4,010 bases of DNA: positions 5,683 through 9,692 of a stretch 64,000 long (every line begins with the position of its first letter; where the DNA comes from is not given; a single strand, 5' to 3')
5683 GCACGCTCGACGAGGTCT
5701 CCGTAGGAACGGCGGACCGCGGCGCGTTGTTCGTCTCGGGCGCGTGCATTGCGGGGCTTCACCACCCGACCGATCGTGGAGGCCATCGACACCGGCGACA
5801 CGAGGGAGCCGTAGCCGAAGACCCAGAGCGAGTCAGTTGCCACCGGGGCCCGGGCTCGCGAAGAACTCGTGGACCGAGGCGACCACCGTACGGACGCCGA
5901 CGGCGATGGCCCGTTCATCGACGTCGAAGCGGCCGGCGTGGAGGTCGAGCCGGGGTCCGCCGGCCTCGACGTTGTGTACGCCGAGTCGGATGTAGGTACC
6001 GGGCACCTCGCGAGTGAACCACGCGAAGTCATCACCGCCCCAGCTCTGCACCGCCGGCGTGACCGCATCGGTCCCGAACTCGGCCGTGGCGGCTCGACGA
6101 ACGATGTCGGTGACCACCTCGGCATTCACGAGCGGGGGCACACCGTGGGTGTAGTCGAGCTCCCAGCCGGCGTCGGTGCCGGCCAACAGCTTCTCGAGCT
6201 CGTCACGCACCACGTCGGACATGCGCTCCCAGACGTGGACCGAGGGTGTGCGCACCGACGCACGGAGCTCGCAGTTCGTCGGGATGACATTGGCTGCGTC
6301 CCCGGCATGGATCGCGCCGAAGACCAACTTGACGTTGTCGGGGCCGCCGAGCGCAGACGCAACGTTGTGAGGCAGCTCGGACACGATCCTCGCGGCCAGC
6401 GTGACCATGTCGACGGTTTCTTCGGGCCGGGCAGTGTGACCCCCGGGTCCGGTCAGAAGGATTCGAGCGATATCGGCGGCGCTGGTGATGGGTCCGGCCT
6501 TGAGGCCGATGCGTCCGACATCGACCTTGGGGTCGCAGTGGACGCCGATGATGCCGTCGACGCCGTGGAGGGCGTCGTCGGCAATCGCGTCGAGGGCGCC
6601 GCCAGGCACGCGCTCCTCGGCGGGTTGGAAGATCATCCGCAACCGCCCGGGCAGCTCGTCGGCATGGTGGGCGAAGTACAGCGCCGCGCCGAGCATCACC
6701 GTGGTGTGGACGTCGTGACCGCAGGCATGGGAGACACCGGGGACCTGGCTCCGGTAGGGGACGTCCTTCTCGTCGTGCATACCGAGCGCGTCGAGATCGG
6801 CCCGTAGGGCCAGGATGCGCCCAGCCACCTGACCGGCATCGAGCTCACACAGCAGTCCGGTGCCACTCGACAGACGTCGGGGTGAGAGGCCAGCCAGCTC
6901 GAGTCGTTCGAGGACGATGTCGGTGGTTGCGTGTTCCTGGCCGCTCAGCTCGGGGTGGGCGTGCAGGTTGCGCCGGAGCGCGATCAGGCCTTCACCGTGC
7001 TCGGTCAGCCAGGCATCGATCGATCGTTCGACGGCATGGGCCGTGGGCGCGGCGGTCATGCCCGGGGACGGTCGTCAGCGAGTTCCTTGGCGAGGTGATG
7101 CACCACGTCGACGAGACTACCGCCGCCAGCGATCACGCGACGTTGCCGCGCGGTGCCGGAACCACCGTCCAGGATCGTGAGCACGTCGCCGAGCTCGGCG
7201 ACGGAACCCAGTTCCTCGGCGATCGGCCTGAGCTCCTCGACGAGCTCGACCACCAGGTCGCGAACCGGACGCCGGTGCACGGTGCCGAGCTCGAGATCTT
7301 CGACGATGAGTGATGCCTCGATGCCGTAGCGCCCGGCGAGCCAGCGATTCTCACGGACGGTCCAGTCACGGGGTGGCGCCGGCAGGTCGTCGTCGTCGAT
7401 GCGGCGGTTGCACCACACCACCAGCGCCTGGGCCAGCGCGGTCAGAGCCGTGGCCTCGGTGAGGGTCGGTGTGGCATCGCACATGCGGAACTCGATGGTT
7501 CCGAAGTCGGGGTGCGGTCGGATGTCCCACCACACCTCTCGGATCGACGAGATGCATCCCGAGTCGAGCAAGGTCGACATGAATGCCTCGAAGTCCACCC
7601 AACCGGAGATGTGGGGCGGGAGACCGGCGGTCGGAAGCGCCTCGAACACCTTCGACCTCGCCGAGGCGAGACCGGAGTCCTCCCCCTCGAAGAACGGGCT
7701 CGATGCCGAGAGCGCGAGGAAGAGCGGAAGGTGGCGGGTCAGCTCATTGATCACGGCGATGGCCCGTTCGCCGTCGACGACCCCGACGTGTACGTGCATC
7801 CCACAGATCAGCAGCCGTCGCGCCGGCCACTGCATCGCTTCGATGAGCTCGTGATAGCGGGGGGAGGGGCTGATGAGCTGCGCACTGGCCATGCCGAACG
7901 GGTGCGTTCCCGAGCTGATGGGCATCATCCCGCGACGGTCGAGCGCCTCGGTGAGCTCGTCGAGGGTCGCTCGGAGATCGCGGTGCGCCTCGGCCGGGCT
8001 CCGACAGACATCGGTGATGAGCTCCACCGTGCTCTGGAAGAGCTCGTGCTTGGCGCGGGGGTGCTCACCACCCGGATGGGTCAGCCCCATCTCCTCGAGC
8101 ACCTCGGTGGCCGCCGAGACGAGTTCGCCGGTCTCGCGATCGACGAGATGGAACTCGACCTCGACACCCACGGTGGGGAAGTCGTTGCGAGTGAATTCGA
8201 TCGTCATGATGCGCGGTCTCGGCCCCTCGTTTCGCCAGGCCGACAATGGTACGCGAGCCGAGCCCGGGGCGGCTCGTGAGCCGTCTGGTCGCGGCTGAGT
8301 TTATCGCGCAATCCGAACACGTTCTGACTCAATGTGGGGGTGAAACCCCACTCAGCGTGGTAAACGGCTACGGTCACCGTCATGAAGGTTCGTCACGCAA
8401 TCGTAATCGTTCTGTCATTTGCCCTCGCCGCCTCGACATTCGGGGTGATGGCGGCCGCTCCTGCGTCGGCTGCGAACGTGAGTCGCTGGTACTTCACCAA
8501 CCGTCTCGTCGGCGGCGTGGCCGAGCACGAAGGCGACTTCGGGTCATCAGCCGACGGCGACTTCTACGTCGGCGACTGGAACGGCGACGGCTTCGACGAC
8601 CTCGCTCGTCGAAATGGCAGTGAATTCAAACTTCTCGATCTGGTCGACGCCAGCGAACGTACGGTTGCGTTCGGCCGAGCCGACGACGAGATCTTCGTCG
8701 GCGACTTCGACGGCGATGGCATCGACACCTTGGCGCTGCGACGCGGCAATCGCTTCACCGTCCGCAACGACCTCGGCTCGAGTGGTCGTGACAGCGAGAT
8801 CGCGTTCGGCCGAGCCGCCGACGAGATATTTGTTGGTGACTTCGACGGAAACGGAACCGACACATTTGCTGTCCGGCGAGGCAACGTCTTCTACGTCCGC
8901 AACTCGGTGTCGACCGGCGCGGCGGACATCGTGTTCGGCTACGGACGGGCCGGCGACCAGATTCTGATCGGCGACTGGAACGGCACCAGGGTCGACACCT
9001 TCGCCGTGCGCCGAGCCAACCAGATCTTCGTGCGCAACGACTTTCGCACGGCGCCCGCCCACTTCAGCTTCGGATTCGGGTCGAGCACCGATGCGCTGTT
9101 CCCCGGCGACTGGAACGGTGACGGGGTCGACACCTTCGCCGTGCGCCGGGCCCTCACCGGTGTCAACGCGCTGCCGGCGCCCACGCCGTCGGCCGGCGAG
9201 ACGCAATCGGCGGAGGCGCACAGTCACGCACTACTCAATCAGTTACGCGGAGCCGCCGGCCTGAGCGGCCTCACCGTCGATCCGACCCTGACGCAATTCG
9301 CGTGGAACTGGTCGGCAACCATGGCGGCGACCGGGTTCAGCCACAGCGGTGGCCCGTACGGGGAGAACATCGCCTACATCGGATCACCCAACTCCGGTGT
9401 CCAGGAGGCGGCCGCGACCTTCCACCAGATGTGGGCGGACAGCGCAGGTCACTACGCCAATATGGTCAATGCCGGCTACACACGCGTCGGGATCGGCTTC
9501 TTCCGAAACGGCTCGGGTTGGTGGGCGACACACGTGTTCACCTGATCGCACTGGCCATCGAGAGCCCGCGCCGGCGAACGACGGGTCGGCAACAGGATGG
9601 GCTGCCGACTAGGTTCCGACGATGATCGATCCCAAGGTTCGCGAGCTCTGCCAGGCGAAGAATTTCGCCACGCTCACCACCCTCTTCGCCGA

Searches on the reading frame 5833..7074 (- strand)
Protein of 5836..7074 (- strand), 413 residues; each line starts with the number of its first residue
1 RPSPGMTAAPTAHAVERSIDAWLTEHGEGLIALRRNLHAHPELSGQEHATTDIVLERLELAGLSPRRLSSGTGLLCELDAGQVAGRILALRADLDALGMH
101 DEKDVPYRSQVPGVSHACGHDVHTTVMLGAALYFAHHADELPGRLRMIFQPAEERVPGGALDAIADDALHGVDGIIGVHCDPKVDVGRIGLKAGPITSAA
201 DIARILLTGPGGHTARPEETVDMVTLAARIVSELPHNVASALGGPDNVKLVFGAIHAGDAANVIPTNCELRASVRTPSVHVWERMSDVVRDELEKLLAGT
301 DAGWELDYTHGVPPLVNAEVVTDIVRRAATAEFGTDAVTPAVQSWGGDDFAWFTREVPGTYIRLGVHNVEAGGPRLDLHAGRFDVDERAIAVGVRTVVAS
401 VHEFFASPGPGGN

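Call 26: search_protein_families(library=ncbifam, proteins=[window:5836-7074:-], max_evalue=0.00001)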
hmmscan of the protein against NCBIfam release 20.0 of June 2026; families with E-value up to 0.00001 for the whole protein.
window:5836-7074:- (413 aa): 7 families
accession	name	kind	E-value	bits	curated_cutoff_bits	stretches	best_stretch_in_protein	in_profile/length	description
TIGR01891.1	amidohydrolases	subfamily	5.4e-87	292.3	153.75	1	30-393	1-366/366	amidohydrolase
NF040868.1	carboxypep_CpsA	equivalog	1.8e-75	254.1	500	1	27-399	12-384/391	carboxypeptidase CpsA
NF038260.1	ectoine_DoeB_2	equivalog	1.8e-61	208.1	550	1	32-397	10-372/378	N(2)-acetyl-L-2,4-diaminobutanoate deacetylase DoeB2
NF058540.1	Ncarbamyl_ErtE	equivalog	2.6e-07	29.6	520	1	188-362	203-379/418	N-carbamyl-l-glutamate amidohydrolase ErtE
TIGR01892.1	AcOrn-deacetyl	equivalog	1e-06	28.1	297.7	1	203-304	172-283/365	acetylornithine deacetylase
NF009557.0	PRK13009.1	equivalog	2.3e-06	27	284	1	204-368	185-345/377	succinyl-diaminopimelate desuccinylase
TIGR01246.1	dapE_proteo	equivalog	9.2e-06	24.9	361.8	0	203-368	180-341/370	succinyl-diaminopimelate desuccinylase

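Call 48: find_encoding_contigs(protein=window:5833-7059:-, flank=1000, max_places=3)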
Protein window:5833-7059:- (408 aa): 2 contigs read that carry it; 2 places shown.
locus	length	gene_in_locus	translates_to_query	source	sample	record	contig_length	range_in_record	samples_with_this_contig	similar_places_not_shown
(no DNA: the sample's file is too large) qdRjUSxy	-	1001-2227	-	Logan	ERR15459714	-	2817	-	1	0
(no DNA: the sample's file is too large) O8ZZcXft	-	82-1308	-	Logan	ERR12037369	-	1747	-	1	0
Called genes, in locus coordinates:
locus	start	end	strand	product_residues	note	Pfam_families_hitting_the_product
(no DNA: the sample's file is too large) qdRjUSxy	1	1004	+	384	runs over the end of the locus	?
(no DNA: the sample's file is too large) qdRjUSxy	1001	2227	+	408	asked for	PF01546:Peptidase_M20, PF07687:M20_dimer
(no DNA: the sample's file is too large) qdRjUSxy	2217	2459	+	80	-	-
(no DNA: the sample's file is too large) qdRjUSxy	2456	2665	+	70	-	?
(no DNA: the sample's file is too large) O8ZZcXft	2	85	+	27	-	?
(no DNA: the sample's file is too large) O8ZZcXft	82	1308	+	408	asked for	PF01546:Peptidase_M20, PF07687:M20_dimer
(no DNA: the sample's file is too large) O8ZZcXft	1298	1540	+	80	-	-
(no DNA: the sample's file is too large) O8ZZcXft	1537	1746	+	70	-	?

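Call 50: list_cluster_members(proteins=[window:5833-7059:-, window:28731-30272:+])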
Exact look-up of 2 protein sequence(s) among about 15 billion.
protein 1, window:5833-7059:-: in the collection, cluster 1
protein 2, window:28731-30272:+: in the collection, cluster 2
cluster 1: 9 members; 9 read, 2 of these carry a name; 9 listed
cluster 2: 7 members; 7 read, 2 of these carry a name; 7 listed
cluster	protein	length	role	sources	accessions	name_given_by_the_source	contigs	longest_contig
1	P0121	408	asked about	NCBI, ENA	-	-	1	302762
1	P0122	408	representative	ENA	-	-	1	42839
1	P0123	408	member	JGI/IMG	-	amidohydrolase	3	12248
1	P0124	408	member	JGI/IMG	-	amidohydrolase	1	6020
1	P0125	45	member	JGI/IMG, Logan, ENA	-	-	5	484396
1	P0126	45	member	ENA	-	-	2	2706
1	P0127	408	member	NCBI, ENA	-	-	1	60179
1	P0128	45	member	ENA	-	-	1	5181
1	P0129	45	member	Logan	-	-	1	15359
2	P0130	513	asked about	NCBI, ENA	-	-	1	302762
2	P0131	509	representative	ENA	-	-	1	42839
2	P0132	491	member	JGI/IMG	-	spermidine synthase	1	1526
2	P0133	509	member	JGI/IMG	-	MFS family permease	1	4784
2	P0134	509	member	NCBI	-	-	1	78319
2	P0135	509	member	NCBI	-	-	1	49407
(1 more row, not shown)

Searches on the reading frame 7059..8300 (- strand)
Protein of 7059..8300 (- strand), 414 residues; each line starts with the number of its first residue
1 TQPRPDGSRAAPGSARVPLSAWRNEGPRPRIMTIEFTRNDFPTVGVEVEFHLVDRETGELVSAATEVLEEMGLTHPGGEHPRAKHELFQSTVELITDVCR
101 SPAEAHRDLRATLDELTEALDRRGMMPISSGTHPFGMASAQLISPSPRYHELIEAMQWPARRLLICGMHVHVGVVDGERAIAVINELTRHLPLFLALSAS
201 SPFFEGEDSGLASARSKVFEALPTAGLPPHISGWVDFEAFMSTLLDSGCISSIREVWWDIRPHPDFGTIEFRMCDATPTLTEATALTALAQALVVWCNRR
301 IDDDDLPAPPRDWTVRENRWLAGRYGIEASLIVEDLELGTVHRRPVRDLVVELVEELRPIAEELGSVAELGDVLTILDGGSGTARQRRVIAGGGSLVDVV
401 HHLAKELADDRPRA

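Call 26: search_protein_families(library=ncbifam, proteins=[window:7059-8300:-], max_evalue=0.00001)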
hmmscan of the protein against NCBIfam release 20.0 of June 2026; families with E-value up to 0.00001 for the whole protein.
window:7059-8300:- (414 aa): 9 families
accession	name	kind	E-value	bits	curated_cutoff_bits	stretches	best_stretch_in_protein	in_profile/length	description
NF010043.0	PRK13517.1-3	equivalog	4.2e-143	476.8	409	1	32-412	1-377/381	glutamate--cysteine ligase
NF010042.0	PRK13517.1-2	equivalog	1.4e-104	350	427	1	32-410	1-373/376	glutamate--cysteine ligase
NF010044.0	PRK13517.1-4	equivalog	7.2e-101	337.8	437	1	32-408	4-371/372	glutamate--cysteine ligase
NF010039.0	PRK13515.1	equivalog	3.1e-99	332.2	371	1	43-409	11-371/378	carboxylate-amine ligase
TIGR02050.1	gshA_cyan_rel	subfamily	1e-92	310.6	176.4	1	43-332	1-287/287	YbdK family carboxylate-amine ligase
NF010040.1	PRK13516.1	equivalog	2.6e-76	257.1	425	1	35-406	3-366/369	YbdK family carboxylate-amine ligase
NF010041.0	PRK13517.1-1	subfamily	2.3e-71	241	332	1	40-406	3-363/368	glutamate--cysteine ligase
NF010045.0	PRK13518.1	equivalog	5.6e-63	213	395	1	41-394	12-347/360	glutamate--cysteine ligase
TIGR02048.1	gshA_cyano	equivalog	5.5e-18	65.1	249.05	1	106-382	62-335/376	glutamate--cysteine ligase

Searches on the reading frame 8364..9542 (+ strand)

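Call 26: search_protein_families(library=ncbifam, proteins=[window:8364-9542:+], max_evalue=0.00001)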
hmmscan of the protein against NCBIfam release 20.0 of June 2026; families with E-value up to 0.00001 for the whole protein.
window:8364-9542:+ (393 aa): 1 family
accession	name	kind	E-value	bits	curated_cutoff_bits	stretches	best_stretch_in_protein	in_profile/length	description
TIGR02909.1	spore_YkwD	subfamily_domain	4.6e-09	36.3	171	1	284-385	5-117/127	uncharacterized protein, YkwD family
